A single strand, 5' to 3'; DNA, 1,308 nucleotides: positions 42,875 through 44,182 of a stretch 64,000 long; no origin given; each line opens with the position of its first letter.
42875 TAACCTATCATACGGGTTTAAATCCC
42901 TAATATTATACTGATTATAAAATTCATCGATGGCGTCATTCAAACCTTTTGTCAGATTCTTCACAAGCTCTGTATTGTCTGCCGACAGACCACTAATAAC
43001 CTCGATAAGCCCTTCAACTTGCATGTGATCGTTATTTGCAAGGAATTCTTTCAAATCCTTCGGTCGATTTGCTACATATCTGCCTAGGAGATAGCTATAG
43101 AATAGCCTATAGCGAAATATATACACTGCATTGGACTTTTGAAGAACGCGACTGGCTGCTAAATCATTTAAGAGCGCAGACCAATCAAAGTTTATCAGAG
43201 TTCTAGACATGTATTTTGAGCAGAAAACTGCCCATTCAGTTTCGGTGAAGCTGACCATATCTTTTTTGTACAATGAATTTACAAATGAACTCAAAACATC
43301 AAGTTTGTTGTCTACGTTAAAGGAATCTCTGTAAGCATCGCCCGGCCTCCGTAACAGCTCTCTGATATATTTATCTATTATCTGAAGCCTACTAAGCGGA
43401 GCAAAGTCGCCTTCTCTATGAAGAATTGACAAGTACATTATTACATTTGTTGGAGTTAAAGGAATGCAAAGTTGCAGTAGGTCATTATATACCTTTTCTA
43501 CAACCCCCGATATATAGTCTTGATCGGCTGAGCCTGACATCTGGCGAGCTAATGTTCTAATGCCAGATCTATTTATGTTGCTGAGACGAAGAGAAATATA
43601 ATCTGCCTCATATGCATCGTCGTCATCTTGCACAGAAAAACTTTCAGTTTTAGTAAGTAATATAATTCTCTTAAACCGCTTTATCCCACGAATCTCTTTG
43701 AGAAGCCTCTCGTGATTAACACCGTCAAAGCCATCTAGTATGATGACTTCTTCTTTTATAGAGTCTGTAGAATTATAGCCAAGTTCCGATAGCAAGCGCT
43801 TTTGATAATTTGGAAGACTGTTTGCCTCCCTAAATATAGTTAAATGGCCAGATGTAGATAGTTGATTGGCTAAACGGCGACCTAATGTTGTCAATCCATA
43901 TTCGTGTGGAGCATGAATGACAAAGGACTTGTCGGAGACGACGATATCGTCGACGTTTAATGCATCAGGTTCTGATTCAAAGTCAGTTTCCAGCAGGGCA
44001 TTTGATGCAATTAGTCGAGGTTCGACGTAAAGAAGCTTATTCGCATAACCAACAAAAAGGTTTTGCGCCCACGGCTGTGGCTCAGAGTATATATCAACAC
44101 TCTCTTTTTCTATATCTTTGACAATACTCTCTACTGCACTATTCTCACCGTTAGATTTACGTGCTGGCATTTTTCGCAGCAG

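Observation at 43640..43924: Degenerate P-loop NTPase-like motif triplet in the SIR2 protein (Walker A Lys replaced by Leu)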

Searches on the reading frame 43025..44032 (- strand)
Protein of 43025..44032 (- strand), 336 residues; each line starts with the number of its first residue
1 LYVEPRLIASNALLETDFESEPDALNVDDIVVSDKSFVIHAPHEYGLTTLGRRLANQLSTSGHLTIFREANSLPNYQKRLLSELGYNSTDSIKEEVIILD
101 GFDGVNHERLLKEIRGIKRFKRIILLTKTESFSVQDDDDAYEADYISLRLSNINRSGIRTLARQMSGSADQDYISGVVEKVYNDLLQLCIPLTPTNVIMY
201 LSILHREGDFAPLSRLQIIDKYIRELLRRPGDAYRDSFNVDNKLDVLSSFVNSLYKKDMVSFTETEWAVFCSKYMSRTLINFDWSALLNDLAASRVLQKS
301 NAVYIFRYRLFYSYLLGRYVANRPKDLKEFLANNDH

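Call 20: predict_structure(alignment_id=A2)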
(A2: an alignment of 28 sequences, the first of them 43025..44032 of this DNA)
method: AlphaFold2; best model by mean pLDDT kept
length: 336 residues; sequences in the alignment: 28
mean_pLDDT: 83.9   pTM: 0.62
mean pLDDT of the five models: 83.9, 83.1, 83.0, 82.0, 80.2
residues with pLDDT >= 90: 134; 70-90: 155; 50-70: 32; < 50: 15
segments of 3 or more residues with pLDDT < 50: 13-20, 132-138
pLDDT, mean of each block of 10 residues (from residue 1): 85 46 77 91 84 93 91 87 69 80 87 87 88 49 78 91 89 92 86 88 85 75 80 67 92 94 96 91 90 88 90 92 90 84
secondary structure, 60 per line:
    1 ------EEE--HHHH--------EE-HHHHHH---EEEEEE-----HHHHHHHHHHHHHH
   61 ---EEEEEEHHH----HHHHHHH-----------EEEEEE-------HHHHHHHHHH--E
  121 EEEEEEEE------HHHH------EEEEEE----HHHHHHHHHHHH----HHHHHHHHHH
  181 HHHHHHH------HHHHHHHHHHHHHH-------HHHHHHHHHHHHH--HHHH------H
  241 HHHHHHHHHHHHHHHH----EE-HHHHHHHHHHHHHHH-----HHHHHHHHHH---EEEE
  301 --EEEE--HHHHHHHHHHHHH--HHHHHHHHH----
elements in order: E7-9 H12-15 H27-32 E36-41 H47-60 E64-69 H77-83 E95-100 H108-117 E120-128 H135-138 E145-150 H155-166 H171-187 H194-207 H215-227 H230-233 H240-256 H264-278 H284-293 E297-300 E303-306 H309-321 H324-332

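Call 24: search_protein_representatives(alignment_id=A2)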
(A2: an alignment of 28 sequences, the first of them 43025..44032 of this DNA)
Query: 28 sequences, 337 profile positions. Proteins with E-value up to 0.001 (for the whole library): 1245; up to 1e-10: 562; up to 1e-30: 94. The best 150 are listed.
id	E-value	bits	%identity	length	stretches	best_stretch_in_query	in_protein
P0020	3.4e-144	496.3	-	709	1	1-337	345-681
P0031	1.1e-141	488.1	-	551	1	1-337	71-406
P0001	1.4e-138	477.9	-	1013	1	1-337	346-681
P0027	3.1e-137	473.5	-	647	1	1-337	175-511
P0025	5.0e-137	472.8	-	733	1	1-337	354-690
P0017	2.2e-136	470.6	-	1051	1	1-337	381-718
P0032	8.1e-133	458.9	-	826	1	1-337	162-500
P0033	4.2e-128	443.4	-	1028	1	1-337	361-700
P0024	1.3e-125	435.3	-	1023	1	1-337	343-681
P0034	1.1e-122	425.6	-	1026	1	1-337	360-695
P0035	4.8e-122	423.5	-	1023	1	1-337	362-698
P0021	1.1e-121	422.3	-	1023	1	1-337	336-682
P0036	4.1e-121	420.5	-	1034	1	1-337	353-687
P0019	7.7e-121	419.6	-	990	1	1-337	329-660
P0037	1.5e-119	415.3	-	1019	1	1-337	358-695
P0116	2.4e-29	118.8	-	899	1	1-328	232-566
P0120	1.4e-28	116.2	-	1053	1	10-334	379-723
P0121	8.0e-28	113.8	-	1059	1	1-336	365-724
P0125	4.1e-27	111.4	-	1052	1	1-335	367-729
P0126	5.7e-27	110.9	-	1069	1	15-337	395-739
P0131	5.9e-26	107.6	-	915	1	6-317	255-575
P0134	1.5e-25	106.3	-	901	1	2-335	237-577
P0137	4.5e-25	104.7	-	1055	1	1-324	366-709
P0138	5.1e-25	104.5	-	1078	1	3-337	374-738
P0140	6.1e-25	104.3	-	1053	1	1-337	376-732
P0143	7.1e-25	104.1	-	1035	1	1-334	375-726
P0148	2.7e-24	102.1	-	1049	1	1-334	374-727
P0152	3.2e-24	101.9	-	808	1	33-326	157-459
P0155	6.8e-24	100.8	-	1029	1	2-319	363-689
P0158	1.6e-23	99.6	-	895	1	1-324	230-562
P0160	2.0e-23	99.3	-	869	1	2-318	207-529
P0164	4.5e-23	98.1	-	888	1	1-336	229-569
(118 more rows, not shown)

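Call 34: search_protein_families(library=ncbifam, proteins=[P0120, P0121, P0125, P0126, P0137, P0138, P0140, P0143, P0148], max_evalue=0.001)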
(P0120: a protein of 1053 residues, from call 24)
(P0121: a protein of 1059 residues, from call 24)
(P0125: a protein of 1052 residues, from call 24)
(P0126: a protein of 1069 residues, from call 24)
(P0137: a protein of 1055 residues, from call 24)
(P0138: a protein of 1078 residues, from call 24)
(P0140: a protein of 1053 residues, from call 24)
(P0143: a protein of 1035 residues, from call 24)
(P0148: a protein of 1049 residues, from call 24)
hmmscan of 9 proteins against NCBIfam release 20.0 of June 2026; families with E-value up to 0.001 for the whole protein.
P0120 (1053 aa): 2 families
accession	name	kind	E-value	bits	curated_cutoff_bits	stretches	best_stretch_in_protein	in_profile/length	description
NF053861.1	DS8_antiphage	equivalog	5.2e-41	140.3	790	1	7-712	1-686/994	anti-phage protein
NF053862.1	DS9_1_antiphage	equivalog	3.4e-10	39.4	420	1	5-101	196-298/486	anti-phage phosphoesterase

P0121 (1059 aa): 4 families
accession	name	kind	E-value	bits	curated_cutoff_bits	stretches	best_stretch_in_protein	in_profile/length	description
NF053861.1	DS8_antiphage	equivalog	2.5e-50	171.2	790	1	8-712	1-687/994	anti-phage protein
NF053862.1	DS9_1_antiphage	equivalog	1.6e-12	47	420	1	5-107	195-303/486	anti-phage phosphoesterase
NF033458.1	lipid_A_LpxG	equivalog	0.0001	21.7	350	1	4-129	45-153/321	UDP-2,3-diacylglucosamine diphosphatase LpxG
NF008460.0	PRK11340.1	equivalog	0.00022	20.8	188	1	4-111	50-140/271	phosphodiesterase YaeI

P0125 (1052 aa): 3 families
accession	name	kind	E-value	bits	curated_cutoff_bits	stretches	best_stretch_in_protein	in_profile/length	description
NF053861.1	DS8_antiphage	equivalog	5.5e-57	193.2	790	1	9-718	1-687/994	anti-phage protein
NF033458.1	lipid_A_LpxG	equivalog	2.4e-05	23.8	350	1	11-115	44-139/321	UDP-2,3-diacylglucosamine diphosphatase LpxG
NF053862.1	DS9_1_antiphage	equivalog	2.9e-05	23.1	420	1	6-248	195-442/486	anti-phage phosphoesterase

P0126 (1069 aa): 2 families
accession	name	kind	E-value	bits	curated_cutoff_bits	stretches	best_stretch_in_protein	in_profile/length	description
NF053861.1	DS8_antiphage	equivalog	2.8e-48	164.4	790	1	16-783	1-750/994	anti-phage protein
NF053862.1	DS9_1_antiphage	equivalog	6.2e-13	48.4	420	1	12-106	194-295/486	anti-phage phosphoesterase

P0137 (1055 aa): 3 families
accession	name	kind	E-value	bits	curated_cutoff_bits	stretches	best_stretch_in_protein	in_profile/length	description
NF053861.1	DS8_antiphage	equivalog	1e-60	205.6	790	1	8-707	1-685/994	anti-phage protein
NF053862.1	DS9_1_antiphage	equivalog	1.9e-15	56.7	420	1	3-106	193-302/486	anti-phage phosphoesterase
NF033458.1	lipid_A_LpxG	equivalog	0.00022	20.7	350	1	5-102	46-128/321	UDP-2,3-diacylglucosamine diphosphatase LpxG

P0138 (1078 aa): 2 families
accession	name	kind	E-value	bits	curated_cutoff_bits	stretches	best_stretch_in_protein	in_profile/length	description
NF053861.1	DS8_antiphage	equivalog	1.7e-60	204.8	790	1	10-724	1-686/994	anti-phage protein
NF053862.1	DS9_1_antiphage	equivalog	5.4e-13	48.6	420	1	4-136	192-327/486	anti-phage phosphoesterase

P0140 (1053 aa): 2 families
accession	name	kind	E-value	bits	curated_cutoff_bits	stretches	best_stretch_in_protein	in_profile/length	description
NF053861.1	DS8_antiphage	equivalog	1.9e-53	181.5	790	1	6-769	1-742/994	anti-phage protein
NF053862.1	DS9_1_antiphage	equivalog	1.9e-12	46.8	420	1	3-220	195-399/486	anti-phage phosphoesterase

P0143 (1035 aa): 6 families
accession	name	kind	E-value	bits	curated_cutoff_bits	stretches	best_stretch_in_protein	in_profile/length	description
NF053861.1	DS8_antiphage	equivalog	1.9e-56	191.4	790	1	5-713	1-684/994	anti-phage protein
NF053862.1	DS9_1_antiphage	equivalog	5e-10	38.8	420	1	2-219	195-398/486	anti-phage phosphoesterase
TIGR00619.1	sbcd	subfamily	9.7e-08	32.1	77.65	1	1-96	1-88/252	exonuclease subunit SbcD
NF008206.2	PRK10966.1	equivalog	3.8e-07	29.5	450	1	1-97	1-88/380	exonuclease subunit SbcD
NF041754.1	sbcd_Bac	equivalog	7.6e-05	22.1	750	1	1-71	1-67/390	exonuclease subunit SbcD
NF003118.0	PRK04036.1-3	equivalog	0.00063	18.8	445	0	3-98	228-323/481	DNA-directed DNA polymerase II small subunit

P0148 (1049 aa): 2 families
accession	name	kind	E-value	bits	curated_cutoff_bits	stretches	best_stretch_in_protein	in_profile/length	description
NF053861.1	DS8_antiphage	equivalog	2.2e-53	181.3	790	1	7-883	1-855/994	anti-phage protein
NF053862.1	DS9_1_antiphage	equivalog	8.4e-13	48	420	1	6-179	197-353/486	anti-phage phosphoesterase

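Call 36: search_protein_families(library=pfam, proteins=[P0116, P0131, P0134, P0155, P0158, P0160, P0164, P0152, P0120], max_evalue=0.01)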
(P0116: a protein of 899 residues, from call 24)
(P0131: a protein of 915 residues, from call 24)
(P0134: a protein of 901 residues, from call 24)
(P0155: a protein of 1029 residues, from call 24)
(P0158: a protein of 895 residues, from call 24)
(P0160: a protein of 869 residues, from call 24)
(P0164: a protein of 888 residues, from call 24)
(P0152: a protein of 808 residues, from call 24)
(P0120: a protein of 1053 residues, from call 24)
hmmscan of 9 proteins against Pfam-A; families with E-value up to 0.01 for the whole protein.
P0116 (899 aa): 3 families
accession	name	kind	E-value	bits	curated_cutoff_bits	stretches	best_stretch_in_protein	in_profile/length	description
PF13365.12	Trypsin_2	-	2.9e-12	48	27.6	1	17-155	1-144/144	Trypsin-like peptidase domain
PF00089.32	Trypsin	-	1.9e-06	28.3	20.6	1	28-162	35-201/220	Trypsin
PF24406.1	nSTAND_NTPase4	-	0.0001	22.7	27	1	501-556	2-58/58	Novel STAND NTPase 4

P0131 (915 aa): 2 families
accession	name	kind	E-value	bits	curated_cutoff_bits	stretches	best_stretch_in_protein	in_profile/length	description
PF24406.1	nSTAND_NTPase4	-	2.6e-09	37.5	27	1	518-575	1-58/58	Novel STAND NTPase 4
PF13271.11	DUF4062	-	0.0036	17.9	24.7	0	50-140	2-79/82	Domain of unknown function (DUF4062)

P0134 (901 aa): 1 family
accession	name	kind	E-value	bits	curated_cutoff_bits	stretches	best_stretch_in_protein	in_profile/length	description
PF24406.1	nSTAND_NTPase4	-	0.0034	17.9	27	1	504-559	1-57/58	Novel STAND NTPase 4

P0155 (1029 aa): 1 family
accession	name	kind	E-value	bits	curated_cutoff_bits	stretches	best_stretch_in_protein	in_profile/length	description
PF24406.1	nSTAND_NTPase4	-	4.6e-07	30.3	27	1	632-687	2-58/58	Novel STAND NTPase 4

P0158 (895 aa): 3 families
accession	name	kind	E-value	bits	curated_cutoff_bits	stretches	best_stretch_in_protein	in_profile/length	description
PF24406.1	nSTAND_NTPase4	-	2.8e-07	30.9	27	1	500-555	2-58/58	Novel STAND NTPase 4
PF13365.12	Trypsin_2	-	1.1e-06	29.9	27.6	1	17-157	1-144/144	Trypsin-like peptidase domain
PF03709.21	OKR_DC_1_N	-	0.0085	16.8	29.3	0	309-364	20-71/111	Orn/Lys/Arg decarboxylase, N-terminal domain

P0160 (869 aa): 2 families
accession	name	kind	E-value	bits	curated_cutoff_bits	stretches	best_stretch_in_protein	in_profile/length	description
PF24406.1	nSTAND_NTPase4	-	1.4e-09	38.3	27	1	472-528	1-58/58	Novel STAND NTPase 4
PF13271.11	DUF4062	-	0.00028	21.4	24.7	1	9-101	2-82/82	Domain of unknown function (DUF4062)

P0164 (888 aa): 3 families
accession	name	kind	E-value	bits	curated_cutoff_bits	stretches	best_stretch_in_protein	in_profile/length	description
PF13365.12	Trypsin_2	-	2.6e-09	38.4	27.6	1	17-159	1-144/144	Trypsin-like peptidase domain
PF24406.1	nSTAND_NTPase4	-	1.8e-06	28.4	27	1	496-550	3-58/58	Novel STAND NTPase 4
PF00089.32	Trypsin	-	0.00029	21.2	20.6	1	29-171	35-209/220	Trypsin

P0152 (808 aa): 1 family
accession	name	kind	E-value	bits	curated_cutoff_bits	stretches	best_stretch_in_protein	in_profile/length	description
PF24406.1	nSTAND_NTPase4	-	4.2e-07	30.4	27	1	394-450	2-58/58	Novel STAND NTPase 4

P0120 (1053 aa): 3 families
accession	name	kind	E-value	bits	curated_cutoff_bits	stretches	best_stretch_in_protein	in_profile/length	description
PF00149.33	Metallophos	-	2.8e-13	51.2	21.5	1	4-246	2-190/191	Calcineurin-like phosphoesterase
PF24406.1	nSTAND_NTPase4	-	1.4e-09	38.3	27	1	649-706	1-58/58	Novel STAND NTPase 4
PF05729.18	NACHT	-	0.00057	20.2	26.7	1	407-553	4-163/167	NACHT domain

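Call 47: find_related_loci(query=A2, collection=genome_contigs, flank=6000)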
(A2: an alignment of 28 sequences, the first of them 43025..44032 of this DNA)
Query A2 (336 aa) in genome_contigs; peptide patterns used: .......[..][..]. (x = any residue, [..] = any of these).
20 stretches matched a pattern; 12 encode a relative of the query (tblastn E <= 1e-3); 12 distinct loci.
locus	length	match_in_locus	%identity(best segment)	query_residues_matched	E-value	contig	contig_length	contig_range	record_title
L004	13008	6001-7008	47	1-336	4e-102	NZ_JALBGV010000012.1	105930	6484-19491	Neorhizobium sp. SHOUNA12A NODE_12_length_105930_cov_52.030325_pilon, whole genome shotgun sequence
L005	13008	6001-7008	48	1-331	1e-93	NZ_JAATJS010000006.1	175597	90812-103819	Microvirga terricola strain c23x22 contig6, whole genome shotgun sequence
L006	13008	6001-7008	42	1-336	1e-84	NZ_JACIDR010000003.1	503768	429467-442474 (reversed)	Hansschlegelia beijingensis strain DSM 25481 Ga0373237_03, whole genome shotgun sequence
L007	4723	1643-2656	42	1-336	4e-83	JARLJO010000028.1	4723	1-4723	MAG: Gammaproteobacteria bacterium isolate MAG_CA28 MetaCoAG_Bin_28_Anoxic_k141_933017, whole genome shotgun sequence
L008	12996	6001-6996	39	1-336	5e-82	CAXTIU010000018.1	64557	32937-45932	MAG TPA_asm: uncultured Beijerinckiaceae bacterium isolate private_TS1974_metawrap_bin.3 genome assembly, contig: privat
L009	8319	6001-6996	39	1-336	9e-80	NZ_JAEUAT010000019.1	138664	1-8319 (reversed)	Rhizobium cauense strain HU25 NODE_HU25_19, whole genome shotgun sequence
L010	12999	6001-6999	41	1-331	8e-77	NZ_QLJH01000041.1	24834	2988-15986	Sphingomonas sp. S-NIH.Pt15_0812 NODE_41, whole genome shotgun sequence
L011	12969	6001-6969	38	1-318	1e-63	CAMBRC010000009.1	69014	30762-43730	MAG: Asaia bogorensis isolate AH-24oct19-72 genome assembly, contig: AH-24oct19-C623, whole genome shotgun sequence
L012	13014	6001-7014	34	1-336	4e-60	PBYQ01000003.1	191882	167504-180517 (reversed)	MAG: Citromicrobium sp. isolate NP26 77060, whole genome shotgun sequence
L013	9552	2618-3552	42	25-336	1e-66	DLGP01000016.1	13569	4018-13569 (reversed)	MAG TPA_asm: Alphaproteobacteria bacterium UBA7691 UBA7691_contig_87393, whole genome shotgun sequence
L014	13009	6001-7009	41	1-336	1e-59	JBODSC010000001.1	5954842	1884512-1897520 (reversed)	Methylobacterium sp. P31 contig01, whole genome shotgun sequence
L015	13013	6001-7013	34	1-336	2e-50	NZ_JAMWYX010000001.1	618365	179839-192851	MAG: Erythrobacter sp. isolate MSM4 MSM4_1, whole genome shotgun sequence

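Call 51: find_homologous_proteins(query=A3, max_evalue=1e-10)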
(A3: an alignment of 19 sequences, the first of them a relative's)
Query A3 (19 sequences) (1055 aa, profile of the alignment): 214 proteins with E <= 1e-10 among 8000 candidates; the best 120 are listed.
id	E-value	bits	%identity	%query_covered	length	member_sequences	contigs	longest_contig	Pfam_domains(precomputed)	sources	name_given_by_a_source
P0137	0.0e+0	1290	100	100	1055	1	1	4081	PF00149.34,PF24406.2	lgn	-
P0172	0.0e+0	1097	36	97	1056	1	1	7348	PF00149.34,PF24406.2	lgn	-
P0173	4.1e-291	987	34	100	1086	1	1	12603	PF00149.34,PF24406.2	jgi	jgi:predicted MPP superfamily phosphohydrolase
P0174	1.5e-274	932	26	99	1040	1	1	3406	PF00149.34,PF24406.2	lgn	-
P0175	2.3e-271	922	34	99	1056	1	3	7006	PF00149.34,PF24406.2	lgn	-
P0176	6.1e-226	771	26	94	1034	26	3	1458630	PF00149.34,PF24406.2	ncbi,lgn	ncbi:MAG: metallophosphoesterase [Chitinophagales bacterium]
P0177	3.4e-225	769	26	91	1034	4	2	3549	PF00149.34,PF24406.2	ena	-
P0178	2.5e-222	759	26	91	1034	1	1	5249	PF00149.34,PF24406.2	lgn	-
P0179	3.2e-221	756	27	74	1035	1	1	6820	PF00149.34,PF12775.14,PF24406.2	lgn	-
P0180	8.4e-221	754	26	96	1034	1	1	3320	PF00149.34,PF24406.2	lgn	-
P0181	5.4e-220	752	27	71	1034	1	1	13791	PF00149.34,PF24406.2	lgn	-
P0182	7.1e-220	751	26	82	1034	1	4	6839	PF00149.34,PF24406.2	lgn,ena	-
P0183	2.5e-218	746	24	99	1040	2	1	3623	PF00149.34,PF24406.2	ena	-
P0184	2.5e-217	743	25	91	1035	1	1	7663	PF00149.34,PF12775.14,PF24406.2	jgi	jgi:predicted MPP superfamily phosphohydrolase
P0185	3.7e-217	742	26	94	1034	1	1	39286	PF00149.34,PF24406.2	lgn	-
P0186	3.0e-213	729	23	100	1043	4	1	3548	PF00149.34,PF24406.2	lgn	-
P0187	4.5e-207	709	25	92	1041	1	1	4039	PF00149.34,PF24406.2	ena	-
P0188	6.2e-202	692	27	70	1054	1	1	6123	PF00149.34,PF24406.2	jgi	jgi:predicted MPP superfamily phosphohydrolase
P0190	4.6e-193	662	26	80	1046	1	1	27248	PF00149.34,PF24406.2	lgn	-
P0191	1.3e-191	658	24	98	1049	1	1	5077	PF00149.34,PF24406.2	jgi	jgi:predicted MPP superfamily phosphohydrolase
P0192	1.1e-190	655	24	94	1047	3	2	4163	PF00149.34,PF24406.2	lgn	-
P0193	6.7e-190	652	26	74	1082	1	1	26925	PF00149.34,PF24406.2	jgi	jgi:predicted MPP superfamily phosphohydrolase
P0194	1.6e-180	621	24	94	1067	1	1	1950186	PF00149.34,PF24406.2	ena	-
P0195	1.2e-179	618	26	70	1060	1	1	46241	PF00149.34,PF24406.2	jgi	jgi:predicted MPP superfamily phosphohydrolase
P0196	5.1e-178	613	25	99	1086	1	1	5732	PF00149.34,PF24406.2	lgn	-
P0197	1.6e-166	575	23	93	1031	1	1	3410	PF00149.34,PF24406.2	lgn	-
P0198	5.9e-162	559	27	66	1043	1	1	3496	PF00149.34,PF24406.2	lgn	-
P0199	1.1e-145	506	24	76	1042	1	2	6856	PF00149.34,PF24406.2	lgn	-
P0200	6.8e-144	500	25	71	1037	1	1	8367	PF00149.34,PF24406.2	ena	-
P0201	1.0e-140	489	24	77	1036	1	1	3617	PF00149.34,PF24406.2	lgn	-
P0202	1.2e-135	472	24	79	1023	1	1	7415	PF00149.34,PF24406.2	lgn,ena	-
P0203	3.8e-134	467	23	69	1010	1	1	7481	PF00149.34,PF24406.2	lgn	-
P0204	1.3e-133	465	23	76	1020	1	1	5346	PF00149.34,PF24406.2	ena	-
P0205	4.0e-132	461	26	71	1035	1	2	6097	PF12850.13,PF00149.34,PF24406.2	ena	-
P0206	6.0e-132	460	23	95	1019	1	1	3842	PF00149.34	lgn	-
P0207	4.5e-131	457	23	73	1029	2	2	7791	PF12850.13,PF00149.34,PF24406.2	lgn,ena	-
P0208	2.2e-130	455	23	73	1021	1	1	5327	PF00149.34,PF24406.2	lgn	-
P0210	7.5e-130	453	22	71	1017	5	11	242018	PF12850.13,PF00149.34,PF24406.2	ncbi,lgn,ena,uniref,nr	ncbi:metallophosphoesterase [uncultured Bacteroides sp.]|uniref:metallophosphoesterase n=1 Tax=uncul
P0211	7.6e-128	446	27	71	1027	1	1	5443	PF12850.13,PF00149.34,PF24406.2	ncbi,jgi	jgi:predicted phosphodiesterase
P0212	6.1e-127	443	23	76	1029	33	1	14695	PF12850.13,PF00149.34,PF24406.2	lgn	-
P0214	9.5e-124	433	21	98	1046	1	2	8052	PF00149.34,PF24406.2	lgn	-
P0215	8.7e-122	426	24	72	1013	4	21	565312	PF12850.13,PF00149.34,PF24406.2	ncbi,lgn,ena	-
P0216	1.0e-120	423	21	80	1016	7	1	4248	PF12850.13,PF00149.34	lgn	-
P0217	2.5e-120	422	23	70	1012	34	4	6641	PF00149.34,PF24406.2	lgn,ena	-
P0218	3.8e-116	408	21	78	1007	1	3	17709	PF00149.34,PF24406.2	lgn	-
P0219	1.2e-115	406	23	72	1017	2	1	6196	PF00149.34,PF24406.2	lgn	-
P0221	1.6e-113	399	25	70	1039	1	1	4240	PF00149.34,PF24406.2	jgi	jgi:predicted phosphodiesterase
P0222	1.8e-113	399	25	70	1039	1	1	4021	PF00149.34,PF24406.2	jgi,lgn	jgi:predicted phosphodiesterase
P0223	3.9e-113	398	25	72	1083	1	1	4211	PF12850.13,PF00149.34,PF24406.2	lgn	-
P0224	7.5e-111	390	23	72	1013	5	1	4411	PF24406.2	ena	-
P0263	2.3e-50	190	21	66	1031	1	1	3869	PF00149.34,PF24406.2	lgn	-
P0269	2.7e-47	180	22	23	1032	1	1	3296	PF00149.34,PF24406.2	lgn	-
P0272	1.5e-45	174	23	42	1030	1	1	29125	PF00149.34,PF24406.2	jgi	jgi:predicted MPP superfamily phosphohydrolase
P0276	9.7e-45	171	24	53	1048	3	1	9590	PF13173.13,PF00149.34,PF24406.2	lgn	-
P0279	1.4e-43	167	24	27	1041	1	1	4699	PF00149.34,PF24406.2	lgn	-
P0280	2.2e-43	167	23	42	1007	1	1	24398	PF00149.34,PF24406.2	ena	-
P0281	1.5e-42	164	23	41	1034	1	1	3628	PF00149.34,PF24406.2,PF20720.4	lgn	-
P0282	2.8e-41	160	22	68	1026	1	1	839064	PF00149.34,PF05729.19,PF24406.2,PF13401.13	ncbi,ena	-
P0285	2.9e-40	156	25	42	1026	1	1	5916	PF00149.34,PF24406.2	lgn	-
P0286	4.2e-40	156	25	40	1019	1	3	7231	PF00149.34,PF24406.2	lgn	-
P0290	3.8e-37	146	24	25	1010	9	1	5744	PF00149.34,PF24406.2,PF00004.36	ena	-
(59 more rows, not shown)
